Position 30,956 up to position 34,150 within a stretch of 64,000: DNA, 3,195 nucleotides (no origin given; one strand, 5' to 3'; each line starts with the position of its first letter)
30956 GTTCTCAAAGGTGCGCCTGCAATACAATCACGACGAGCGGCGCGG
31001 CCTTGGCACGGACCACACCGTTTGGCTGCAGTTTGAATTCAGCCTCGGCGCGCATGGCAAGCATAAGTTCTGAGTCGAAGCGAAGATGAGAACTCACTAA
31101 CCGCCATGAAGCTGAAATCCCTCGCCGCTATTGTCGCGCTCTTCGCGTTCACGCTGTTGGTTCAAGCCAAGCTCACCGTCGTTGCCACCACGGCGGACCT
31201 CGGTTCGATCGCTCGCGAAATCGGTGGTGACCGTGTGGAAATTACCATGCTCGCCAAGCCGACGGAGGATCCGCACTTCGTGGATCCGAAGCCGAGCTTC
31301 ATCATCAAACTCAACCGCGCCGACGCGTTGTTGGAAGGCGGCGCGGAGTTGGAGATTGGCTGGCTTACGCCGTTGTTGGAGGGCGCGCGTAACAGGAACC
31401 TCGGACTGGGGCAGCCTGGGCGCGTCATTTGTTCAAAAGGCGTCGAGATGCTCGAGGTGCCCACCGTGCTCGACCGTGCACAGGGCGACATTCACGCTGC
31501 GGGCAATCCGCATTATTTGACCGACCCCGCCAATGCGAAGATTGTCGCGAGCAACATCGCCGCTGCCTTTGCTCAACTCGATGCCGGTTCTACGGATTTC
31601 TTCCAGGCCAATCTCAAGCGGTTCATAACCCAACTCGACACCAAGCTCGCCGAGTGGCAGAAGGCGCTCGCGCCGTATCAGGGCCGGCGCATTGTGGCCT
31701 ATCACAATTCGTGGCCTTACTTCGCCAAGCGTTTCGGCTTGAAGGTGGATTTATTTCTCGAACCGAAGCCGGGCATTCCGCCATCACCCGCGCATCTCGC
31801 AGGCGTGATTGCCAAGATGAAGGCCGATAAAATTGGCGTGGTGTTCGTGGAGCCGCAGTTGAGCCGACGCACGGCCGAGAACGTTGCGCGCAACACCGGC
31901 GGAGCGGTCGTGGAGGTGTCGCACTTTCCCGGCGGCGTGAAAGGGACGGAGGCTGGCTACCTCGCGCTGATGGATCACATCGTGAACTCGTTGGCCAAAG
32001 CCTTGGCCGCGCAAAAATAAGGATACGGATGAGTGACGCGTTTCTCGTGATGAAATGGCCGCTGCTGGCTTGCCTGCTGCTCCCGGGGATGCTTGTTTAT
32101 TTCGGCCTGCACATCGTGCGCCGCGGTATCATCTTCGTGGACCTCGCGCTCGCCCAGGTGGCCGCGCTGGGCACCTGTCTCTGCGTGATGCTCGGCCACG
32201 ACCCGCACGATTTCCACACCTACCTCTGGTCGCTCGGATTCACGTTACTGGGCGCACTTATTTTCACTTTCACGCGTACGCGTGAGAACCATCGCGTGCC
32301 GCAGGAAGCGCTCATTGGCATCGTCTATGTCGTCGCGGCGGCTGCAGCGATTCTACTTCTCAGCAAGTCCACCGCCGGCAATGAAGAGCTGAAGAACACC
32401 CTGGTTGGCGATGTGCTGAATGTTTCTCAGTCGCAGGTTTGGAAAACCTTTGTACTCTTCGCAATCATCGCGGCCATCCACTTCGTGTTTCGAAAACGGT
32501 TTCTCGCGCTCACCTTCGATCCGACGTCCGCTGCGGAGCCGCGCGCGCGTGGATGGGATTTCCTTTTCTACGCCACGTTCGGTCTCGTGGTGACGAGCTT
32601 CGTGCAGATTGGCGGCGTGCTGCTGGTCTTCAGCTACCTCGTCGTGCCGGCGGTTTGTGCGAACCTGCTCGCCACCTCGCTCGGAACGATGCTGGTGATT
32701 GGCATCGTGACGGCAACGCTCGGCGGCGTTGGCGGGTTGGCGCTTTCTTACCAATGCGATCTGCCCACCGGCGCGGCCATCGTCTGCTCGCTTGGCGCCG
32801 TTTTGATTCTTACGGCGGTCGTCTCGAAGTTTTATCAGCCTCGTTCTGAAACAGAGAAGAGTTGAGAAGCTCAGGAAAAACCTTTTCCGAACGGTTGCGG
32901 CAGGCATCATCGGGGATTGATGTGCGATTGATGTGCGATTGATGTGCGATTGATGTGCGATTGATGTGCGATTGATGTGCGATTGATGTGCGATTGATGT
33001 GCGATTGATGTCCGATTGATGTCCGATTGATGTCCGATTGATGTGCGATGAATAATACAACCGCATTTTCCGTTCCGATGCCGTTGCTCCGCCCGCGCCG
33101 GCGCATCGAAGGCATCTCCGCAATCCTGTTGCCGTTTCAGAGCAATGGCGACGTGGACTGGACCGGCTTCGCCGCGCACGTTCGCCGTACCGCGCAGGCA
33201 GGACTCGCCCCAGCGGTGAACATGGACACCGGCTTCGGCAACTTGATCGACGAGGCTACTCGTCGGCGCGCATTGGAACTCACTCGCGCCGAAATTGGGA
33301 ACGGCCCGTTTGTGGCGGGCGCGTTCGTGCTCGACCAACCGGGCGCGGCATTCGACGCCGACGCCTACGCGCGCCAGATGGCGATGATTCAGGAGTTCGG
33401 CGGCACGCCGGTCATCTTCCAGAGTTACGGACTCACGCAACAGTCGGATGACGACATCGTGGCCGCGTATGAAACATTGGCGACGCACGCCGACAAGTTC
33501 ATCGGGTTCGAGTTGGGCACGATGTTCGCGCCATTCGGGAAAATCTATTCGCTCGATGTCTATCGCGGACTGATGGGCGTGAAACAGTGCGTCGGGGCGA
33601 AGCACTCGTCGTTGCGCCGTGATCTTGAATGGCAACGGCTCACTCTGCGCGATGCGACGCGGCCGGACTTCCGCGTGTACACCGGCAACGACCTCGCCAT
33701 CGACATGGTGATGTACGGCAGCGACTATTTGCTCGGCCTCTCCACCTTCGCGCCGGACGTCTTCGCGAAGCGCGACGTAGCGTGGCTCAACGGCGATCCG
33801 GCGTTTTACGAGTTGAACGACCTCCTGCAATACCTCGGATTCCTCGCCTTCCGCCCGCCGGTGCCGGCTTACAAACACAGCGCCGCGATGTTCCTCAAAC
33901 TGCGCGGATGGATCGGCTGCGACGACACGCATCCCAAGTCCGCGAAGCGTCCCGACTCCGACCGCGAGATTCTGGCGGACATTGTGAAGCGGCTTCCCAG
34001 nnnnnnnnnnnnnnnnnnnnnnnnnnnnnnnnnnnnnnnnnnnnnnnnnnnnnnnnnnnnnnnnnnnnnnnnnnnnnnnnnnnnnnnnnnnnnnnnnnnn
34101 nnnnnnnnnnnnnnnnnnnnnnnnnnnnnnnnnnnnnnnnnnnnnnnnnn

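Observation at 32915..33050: Perfect 11-bp x 12 tandem repeat (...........) ending in the start codon of a DHDPS-like gene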

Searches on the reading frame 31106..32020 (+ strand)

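Call 4: search_protein_families(library=pfam, proteins=[window:31106-32020:+])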
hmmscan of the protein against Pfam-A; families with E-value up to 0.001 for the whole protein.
window:31106-32020:+ (304 aa): 1 family
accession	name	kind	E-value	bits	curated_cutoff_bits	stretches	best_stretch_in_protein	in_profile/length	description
PF01297.22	ZnuA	-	5.7e-59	200.2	29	1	25-299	1-263/263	Zinc-uptake complex component A periplasmic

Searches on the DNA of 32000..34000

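Call 9: search_rna_families(source=window, start=32000, end=34000, threshold=evalue, max_evalue=1)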
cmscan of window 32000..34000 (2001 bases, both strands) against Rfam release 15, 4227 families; matches with E-value up to 1: 3.
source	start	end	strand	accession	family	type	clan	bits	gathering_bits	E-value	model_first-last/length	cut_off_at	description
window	33000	33065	+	RF01165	sn2317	Gene; snRNA; snoRNA; CD-box;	-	23.4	50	0.22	1-70/70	no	Small nucleolar RNA sn2317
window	32132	32190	+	RF02136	HTT-AS1_3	Gene; lncRNA;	-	19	70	0.97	1-60/60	no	HTT antisense RNA 1 conserved region 3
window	32373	32421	+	RF00223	IRES_Bip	Cis-reg; IRES;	-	15.4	40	0.06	1-263/263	no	bip internal ribosome entry site (IRES)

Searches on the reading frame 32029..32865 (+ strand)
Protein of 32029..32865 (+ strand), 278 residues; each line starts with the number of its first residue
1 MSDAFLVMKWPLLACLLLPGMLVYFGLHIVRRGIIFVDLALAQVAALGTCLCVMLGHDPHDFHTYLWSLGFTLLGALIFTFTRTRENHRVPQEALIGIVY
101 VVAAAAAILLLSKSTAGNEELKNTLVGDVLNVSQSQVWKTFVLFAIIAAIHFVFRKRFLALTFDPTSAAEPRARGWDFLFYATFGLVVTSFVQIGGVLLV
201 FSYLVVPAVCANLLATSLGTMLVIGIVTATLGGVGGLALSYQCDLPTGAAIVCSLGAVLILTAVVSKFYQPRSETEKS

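Call 4: search_protein_families(library=pfam, proteins=[window:32029-32865:+])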
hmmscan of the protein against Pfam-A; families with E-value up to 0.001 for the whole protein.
window:32029-32865:+ (278 aa): 1 family
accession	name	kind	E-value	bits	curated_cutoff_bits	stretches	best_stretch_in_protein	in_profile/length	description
PF00950.22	ABC-3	-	5.7e-35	121.5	20.1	1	7-263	4-255/258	ABC 3 transport family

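Call 33: find_encoding_contigs(protein=window:32029-32865:+, flank=2500, max_places=10)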
Protein window:32029-32865:+ (278 aa): 23 contigs read that carry it; 10 places shown.
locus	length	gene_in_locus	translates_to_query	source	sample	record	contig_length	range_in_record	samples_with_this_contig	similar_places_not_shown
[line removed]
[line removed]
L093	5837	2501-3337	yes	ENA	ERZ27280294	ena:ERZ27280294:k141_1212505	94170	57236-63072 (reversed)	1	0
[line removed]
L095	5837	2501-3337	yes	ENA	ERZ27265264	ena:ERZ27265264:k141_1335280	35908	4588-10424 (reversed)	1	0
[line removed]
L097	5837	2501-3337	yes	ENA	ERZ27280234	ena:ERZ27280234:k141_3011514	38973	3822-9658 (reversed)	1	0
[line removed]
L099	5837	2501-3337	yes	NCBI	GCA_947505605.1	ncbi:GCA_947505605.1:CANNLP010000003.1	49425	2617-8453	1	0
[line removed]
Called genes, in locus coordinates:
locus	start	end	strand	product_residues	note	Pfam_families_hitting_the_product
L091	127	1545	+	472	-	-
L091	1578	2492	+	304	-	PF01297:ZnuA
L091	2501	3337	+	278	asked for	PF00950:ABC-3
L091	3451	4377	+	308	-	PF06187:DUF993 (weak)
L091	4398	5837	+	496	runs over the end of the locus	PF00724:Oxidored_FMN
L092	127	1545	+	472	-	-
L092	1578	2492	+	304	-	PF01297:ZnuA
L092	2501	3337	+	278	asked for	PF00950:ABC-3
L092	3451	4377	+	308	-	PF06187:DUF993 (weak)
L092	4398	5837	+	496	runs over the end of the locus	PF00724:Oxidored_FMN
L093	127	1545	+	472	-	-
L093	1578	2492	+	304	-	PF01297:ZnuA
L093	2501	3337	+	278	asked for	PF00950:ABC-3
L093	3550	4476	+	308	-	PF06187:DUF993 (weak)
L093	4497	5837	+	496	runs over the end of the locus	PF00724:Oxidored_FMN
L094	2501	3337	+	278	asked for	PF00950:ABC-3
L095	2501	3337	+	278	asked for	PF00950:ABC-3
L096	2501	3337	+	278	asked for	PF00950:ABC-3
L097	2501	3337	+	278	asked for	PF00950:ABC-3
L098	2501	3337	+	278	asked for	PF00950:ABC-3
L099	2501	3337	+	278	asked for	PF00950:ABC-3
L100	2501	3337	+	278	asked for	PF00950:ABC-3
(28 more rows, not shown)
